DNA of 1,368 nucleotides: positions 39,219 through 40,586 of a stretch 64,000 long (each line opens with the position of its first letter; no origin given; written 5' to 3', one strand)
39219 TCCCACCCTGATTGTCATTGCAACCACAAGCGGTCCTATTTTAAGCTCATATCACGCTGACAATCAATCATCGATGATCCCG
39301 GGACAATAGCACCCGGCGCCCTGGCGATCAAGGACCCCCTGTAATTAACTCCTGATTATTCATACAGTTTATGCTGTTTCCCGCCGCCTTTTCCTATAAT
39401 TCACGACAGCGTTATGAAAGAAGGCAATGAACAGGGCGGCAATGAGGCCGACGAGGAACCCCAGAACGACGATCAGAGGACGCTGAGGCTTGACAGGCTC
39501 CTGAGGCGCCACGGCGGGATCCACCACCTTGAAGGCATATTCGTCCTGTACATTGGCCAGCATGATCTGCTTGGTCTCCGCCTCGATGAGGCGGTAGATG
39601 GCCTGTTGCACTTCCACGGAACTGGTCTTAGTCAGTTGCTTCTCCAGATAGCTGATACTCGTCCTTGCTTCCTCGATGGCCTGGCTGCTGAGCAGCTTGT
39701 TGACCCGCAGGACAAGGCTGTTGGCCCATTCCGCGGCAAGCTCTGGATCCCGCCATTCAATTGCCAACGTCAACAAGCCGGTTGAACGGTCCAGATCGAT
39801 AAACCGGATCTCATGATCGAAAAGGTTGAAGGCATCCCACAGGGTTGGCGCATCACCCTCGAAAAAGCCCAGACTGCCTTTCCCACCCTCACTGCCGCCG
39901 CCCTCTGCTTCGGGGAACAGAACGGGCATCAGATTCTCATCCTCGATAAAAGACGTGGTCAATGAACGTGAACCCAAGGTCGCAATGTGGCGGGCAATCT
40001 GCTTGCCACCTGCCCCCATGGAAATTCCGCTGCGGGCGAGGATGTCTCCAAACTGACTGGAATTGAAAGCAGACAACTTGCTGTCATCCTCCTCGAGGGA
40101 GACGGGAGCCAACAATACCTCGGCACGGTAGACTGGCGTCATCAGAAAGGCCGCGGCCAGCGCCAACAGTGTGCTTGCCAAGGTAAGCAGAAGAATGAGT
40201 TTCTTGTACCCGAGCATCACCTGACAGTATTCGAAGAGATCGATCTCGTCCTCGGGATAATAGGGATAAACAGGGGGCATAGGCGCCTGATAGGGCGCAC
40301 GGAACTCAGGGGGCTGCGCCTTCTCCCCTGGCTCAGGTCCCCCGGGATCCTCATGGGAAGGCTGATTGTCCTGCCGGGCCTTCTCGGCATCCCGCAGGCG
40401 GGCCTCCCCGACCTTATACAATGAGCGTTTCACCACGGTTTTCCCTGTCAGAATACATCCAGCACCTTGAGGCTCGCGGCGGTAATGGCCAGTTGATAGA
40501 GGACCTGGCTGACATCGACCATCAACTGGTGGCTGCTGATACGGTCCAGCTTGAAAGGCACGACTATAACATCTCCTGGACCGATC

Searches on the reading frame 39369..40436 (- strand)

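Call 100: search_protein_families(library=pfam, proteins=[window:39369-40436:-], max_evalue=0.00001)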
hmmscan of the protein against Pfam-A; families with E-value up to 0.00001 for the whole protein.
window:39369-40436:- (355 aa): 2 families
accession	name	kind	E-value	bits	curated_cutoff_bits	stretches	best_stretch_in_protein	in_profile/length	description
PF13807.11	GNVR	-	7.9e-12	45.4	27.7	1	271-342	10-81/82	G-rich domain on putative tyrosine kinase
PF02706.20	Wzz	-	8.3e-12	45.7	25.5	1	63-166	1-90/91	Chain length determinant protein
